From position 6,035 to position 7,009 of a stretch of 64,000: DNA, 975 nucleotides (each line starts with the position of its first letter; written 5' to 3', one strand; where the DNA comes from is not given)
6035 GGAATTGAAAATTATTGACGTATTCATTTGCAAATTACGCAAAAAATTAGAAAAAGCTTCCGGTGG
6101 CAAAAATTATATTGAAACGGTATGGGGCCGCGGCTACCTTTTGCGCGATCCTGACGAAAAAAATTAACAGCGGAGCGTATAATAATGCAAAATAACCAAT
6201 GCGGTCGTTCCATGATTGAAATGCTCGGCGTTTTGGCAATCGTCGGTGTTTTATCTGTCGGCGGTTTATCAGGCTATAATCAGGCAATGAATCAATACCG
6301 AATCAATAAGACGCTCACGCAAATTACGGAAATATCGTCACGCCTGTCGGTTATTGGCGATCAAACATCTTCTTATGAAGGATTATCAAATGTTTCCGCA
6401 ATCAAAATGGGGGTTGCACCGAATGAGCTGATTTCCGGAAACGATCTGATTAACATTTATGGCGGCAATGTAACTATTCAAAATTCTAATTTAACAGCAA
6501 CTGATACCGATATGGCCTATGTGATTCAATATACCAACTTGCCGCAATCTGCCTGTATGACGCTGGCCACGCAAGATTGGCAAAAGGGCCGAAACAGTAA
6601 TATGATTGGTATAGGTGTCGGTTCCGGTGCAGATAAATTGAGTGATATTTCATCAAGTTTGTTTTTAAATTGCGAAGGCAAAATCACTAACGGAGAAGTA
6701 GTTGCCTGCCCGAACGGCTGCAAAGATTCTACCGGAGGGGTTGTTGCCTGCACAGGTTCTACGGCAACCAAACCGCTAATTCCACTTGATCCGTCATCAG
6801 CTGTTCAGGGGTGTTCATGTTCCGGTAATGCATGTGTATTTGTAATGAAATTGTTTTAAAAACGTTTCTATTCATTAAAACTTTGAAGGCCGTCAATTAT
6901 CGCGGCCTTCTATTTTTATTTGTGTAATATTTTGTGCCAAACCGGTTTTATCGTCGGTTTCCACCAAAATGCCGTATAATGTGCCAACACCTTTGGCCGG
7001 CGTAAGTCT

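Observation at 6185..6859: Two paralogous Cys-rich pilin-like proteins; one is directly downstream of ctrA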

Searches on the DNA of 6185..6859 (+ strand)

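Call 81: search_rna_families(sources=[L039, L029, L044, L016, L034, L085, L069], threshold=gathering)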
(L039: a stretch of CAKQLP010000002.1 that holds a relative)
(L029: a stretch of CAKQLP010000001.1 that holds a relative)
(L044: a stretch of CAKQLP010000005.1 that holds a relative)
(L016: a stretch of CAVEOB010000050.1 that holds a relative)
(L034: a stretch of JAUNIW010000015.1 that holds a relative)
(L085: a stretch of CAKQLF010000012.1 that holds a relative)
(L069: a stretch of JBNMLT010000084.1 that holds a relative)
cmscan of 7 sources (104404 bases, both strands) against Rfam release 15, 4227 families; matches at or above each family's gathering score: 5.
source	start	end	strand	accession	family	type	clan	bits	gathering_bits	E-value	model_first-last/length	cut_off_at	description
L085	8259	8329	+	RF00005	tRNA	Gene; tRNA;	CL00001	69.5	29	7.2e-13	1-71/71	no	tRNA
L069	4003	4076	-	RF00005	tRNA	Gene; tRNA;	CL00001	69.5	29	7.2e-13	1-71/71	no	tRNA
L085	8131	8212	+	RF00005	tRNA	Gene; tRNA;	CL00001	63.3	29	3.5e-11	1-71/71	no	tRNA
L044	10819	10904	+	RF00005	tRNA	Gene; tRNA;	CL00001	61.7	29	1e-10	1-71/71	no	tRNA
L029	4208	4291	-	RF00005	tRNA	Gene; tRNA;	CL00001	55.3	29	5.7e-09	1-71/71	no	tRNA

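Call 85: build_rna_model(alignment_id=A6)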
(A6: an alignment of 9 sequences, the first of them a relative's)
Model R1 built from alignment A6 (9 sequences, 132 columns); structure: RNAalifold consensus.
model positions 116; base pairs 31; branch points 3; effective number of sequences 1.34; information 0.59 bits per position. Calibrated on 0.2 Mb of random sequence (short: E-values are rough).
structure used (alignment columns):
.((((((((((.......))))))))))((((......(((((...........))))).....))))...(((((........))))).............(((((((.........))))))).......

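Call 86: search_with_rna_model(model_id=R1, sources=[window, L003, L005, L009, L010, L011, L012, L013, L014, L015, L016, L017, L018, L019, L020, L021, L022, L023, L024, L025, L026, L027, L028, L029, L030, L031, L032, L033, L034, L035, L036, L037, L038, L039, L040, L041, L042, L043, L044, L045, L046, L047, L048, L049, L050, L051, L052, L053, L054, L055, L056, L057, L058, L059, L060, L061, L062, L063, L064, L065, L066, L067, L068, L069, L070, L071, L072, L073, L074, L075, L076, L077, L078, L079, L080, L081, L082, L083, L084, L085, L086, L087, L088, L091, L093, L098, L100, L101], max_evalue=1, make_alignment=true)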
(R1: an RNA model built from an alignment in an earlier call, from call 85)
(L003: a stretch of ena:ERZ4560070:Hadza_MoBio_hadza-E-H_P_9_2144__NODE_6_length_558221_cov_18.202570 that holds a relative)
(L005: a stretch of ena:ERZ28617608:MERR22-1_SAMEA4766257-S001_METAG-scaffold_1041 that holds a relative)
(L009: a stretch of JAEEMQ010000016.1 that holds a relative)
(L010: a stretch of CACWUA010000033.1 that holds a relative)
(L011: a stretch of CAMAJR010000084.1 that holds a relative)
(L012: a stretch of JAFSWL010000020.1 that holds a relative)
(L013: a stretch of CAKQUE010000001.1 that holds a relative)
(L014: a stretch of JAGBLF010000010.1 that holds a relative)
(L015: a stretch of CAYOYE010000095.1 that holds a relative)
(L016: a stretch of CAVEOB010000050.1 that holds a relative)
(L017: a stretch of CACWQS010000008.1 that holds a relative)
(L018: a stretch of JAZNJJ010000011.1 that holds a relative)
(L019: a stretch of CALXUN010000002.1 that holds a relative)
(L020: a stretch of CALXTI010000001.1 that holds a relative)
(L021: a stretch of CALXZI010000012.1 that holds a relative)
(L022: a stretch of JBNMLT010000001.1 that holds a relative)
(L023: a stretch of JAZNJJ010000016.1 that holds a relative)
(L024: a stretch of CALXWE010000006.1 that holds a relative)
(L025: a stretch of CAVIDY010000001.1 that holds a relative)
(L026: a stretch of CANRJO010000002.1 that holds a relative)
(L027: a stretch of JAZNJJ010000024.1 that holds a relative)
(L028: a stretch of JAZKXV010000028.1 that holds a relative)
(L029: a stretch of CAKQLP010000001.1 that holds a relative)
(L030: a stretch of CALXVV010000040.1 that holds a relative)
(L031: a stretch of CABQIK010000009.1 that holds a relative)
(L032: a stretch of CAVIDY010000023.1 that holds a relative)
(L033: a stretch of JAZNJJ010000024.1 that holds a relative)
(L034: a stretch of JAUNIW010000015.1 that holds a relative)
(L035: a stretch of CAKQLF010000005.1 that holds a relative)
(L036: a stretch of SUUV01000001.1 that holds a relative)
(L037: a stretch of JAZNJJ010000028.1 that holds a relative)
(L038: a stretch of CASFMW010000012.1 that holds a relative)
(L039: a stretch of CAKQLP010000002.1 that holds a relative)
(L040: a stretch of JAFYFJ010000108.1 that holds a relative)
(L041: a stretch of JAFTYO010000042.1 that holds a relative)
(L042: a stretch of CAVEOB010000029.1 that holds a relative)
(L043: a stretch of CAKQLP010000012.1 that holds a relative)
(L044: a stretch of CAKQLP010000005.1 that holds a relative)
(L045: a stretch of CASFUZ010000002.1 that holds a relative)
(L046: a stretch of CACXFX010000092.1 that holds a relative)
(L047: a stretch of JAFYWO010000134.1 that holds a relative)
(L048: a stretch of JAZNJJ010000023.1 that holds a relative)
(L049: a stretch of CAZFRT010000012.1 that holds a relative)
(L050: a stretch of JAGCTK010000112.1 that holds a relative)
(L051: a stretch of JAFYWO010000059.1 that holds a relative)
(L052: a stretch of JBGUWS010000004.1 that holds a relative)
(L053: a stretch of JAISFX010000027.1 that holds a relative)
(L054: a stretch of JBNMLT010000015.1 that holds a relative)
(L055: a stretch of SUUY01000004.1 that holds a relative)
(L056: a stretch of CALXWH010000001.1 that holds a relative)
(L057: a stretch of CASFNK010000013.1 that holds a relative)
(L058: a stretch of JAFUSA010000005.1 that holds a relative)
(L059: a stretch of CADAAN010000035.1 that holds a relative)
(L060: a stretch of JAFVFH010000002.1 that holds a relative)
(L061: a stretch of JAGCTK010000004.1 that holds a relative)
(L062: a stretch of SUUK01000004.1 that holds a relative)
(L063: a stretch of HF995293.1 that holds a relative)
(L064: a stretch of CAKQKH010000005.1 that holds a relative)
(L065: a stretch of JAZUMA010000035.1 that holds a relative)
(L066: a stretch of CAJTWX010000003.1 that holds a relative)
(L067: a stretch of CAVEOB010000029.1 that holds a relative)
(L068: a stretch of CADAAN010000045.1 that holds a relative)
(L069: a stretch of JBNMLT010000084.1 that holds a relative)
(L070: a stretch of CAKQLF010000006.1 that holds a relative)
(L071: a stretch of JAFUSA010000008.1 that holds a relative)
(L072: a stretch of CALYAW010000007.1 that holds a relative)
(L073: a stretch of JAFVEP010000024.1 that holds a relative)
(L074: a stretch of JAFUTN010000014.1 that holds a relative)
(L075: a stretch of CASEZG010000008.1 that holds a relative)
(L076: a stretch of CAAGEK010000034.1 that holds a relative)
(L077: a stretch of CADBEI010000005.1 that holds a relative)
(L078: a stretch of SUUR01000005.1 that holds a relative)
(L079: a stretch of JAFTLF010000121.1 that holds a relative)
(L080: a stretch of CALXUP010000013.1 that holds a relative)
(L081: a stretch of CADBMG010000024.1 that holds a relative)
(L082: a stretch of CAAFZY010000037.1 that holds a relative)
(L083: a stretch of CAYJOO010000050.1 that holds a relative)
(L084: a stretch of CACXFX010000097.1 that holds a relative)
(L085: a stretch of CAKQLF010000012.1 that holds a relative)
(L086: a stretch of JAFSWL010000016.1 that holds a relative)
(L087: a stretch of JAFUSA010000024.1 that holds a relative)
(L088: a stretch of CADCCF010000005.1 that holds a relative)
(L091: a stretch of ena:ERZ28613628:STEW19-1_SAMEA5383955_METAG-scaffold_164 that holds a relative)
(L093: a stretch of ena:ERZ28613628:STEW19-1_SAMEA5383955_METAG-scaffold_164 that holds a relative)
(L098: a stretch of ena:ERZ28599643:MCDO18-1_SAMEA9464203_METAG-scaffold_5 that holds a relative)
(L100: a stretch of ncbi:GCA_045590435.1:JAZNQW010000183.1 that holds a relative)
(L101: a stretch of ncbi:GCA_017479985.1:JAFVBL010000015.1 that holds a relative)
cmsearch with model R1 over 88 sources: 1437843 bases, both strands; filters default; matches with E-value up to 1: 36.
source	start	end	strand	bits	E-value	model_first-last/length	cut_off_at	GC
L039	9829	9946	+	125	4.5e-22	1-116/116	no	0.41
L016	6077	6194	+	122.7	1.3e-21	1-116/116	no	0.36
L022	9911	10030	-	121.8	2e-21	1-116/116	no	0.37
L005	20321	20440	-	118.7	8.4e-21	1-116/116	no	0.38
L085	9848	9970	+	115.9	3.2e-20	1-116/116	no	0.37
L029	9859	9969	+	111.8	2.1e-19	1-116/116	no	0.41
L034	9818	9942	+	110.9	3.1e-19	1-116/116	no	0.34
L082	14346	14466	-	108.4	9.8e-19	1-116/116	no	0.41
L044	11633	11741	-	105.1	4.5e-18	1-116/116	no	0.42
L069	3154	3274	+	90.4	4.1e-15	1-116/116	no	0.35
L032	3039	3183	+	79.9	5.3e-13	1-116/116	no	0.41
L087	18554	18667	-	73.4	1.1e-11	1-116/116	no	0.39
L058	9744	9855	+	67.7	1.5e-10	1-116/116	no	0.4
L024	9838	9955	+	63.7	9.4e-10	1-116/116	no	0.44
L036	14188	14306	-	63.5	1e-09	1-116/116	no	0.39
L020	9839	9959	+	59.5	6.7e-09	1-116/116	no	0.43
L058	3522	3630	-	57.7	1.5e-08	1-116/116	no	0.4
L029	2320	2434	+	52.7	1.5e-07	1-116/116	no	0.47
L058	16306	16413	+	48.7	9.7e-07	1-116/116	no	0.43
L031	9847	9967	+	48.4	1.1e-06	1-116/116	no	0.41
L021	9837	9956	+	48.1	1.3e-06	1-116/116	no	0.46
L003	9855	9972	+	47.1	2.1e-06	1-116/116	no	0.47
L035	12521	12643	+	45.6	4.2e-06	1-116/116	no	0.43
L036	9718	9843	+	41.6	2.6e-05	1-116/116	no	0.39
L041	9826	9951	+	40.9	3.5e-05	1-116/116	no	0.4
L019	9825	9955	+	40.5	4.3e-05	1-116/116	no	0.43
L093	11661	11818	+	39.3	7.3e-05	1-116/116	no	0.38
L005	1187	1287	-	39.2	7.9e-05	1-116/116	no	0.3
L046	4994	5112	+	34.1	0.00085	1-116/116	no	0.39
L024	10941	11056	+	28.9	0.0093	1-116/116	no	0.42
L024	9756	9863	-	28.9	0.0094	1-116/116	no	0.43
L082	16641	16751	-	21.1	0.34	1-116/116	no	0.39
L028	1331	1422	+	20.3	0.49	1-116/116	no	0.24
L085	9809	9873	-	19.9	0.58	1-116/116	no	0.34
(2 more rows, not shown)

Alignment A7: 36 matches aligned to the model, 248 columns, each read 5' to 3' on its own strand. Consensus structure (alignment columns), stored with it:
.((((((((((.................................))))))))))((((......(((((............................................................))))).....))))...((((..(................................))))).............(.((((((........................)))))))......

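Call 87: search_with_rna_model(model_id=R1, source=window, max_evalue=10, show_alignments=3)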
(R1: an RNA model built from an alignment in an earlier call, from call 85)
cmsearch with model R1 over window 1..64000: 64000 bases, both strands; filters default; matches with E-value up to 10: 4.
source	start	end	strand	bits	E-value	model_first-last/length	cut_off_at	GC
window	1036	1193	-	39.3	3.3e-06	1-116/116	no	0.38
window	17552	17666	-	27.5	0.00079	1-116/116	no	0.37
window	9574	9653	-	14.7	0.29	1-116/116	no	0.32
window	31091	31186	+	12.7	0.74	1-116/116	no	0.36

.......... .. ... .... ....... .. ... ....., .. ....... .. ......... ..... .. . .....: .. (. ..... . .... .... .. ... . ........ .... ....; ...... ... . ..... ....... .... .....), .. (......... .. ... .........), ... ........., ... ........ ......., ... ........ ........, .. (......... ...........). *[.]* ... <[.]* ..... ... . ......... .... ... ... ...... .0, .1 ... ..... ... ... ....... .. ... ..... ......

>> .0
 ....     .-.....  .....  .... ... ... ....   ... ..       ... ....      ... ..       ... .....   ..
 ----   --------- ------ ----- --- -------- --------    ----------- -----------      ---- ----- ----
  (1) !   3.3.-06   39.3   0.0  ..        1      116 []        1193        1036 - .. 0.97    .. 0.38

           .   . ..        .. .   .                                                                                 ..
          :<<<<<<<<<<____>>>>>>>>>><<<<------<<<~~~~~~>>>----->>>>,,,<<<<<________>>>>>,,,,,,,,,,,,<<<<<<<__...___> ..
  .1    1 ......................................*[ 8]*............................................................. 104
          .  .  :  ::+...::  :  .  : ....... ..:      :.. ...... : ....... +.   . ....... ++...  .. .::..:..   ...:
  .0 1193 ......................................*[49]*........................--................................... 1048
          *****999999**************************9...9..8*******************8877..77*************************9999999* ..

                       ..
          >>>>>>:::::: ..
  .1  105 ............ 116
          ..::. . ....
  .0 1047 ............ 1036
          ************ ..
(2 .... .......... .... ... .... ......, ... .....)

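Call 88: search_rna_families(source=L039, start=9780, end=10000, threshold=evalue, max_evalue=10)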
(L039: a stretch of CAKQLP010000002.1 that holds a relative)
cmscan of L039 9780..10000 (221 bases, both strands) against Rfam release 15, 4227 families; matches with E-value up to 10: 10.
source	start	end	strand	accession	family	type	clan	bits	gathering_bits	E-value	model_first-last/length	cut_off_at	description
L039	9819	9894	+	RF02325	TtnuHACA18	Gene; snRNA; snoRNA; HACA-box;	-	19.2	100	1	1-130/130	no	Tetrahymena snoRNA TtnuHACA18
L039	9891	9947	+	RF02838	Ref55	Gene; sRNA;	-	18.2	43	3.2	1-54/54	no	Enterococcus sRNA 55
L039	9846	9924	+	RF01827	SAR11_0636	Gene; sRNA;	-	16.4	67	4.7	1-90/90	no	SAR11_0636 sRNA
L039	9829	9868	-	RF00462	IRES_APC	Cis-reg; IRES;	-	14.8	50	2.4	1-53/53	no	APC internal ribosome entry site (IRES)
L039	9902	9993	-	RF02301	TtnuCD25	Gene; snRNA; snoRNA; CD-box;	-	13.1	85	2.1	1-89/89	no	Tetrahymena snoRNA TtnuCD25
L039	9876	10000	-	RF02792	sRNA162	Gene; antisense;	-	12.1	78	8.1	59-190/190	5'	Archaeal Small RNA 162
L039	9842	9976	-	RF02640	MOSES4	Gene; sRNA;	-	10.9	54.8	8.3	1-176/176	no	S. pyogenes small RNA MOSES4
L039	9867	9992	+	RF01496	Afu_182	Gene; sRNA;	-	10.9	65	8.4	1-195/195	no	A. fumigatus sRNA Afu_182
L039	9795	9948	+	RF01808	MicX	Gene; sRNA;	-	10.5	75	5.3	14-194/194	no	MicX Vibrio cholerae sRNA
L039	9781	9807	-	RF03010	mcrA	Gene; sRNA;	-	9.6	57.6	4.2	1-29/51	no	mcrA RNA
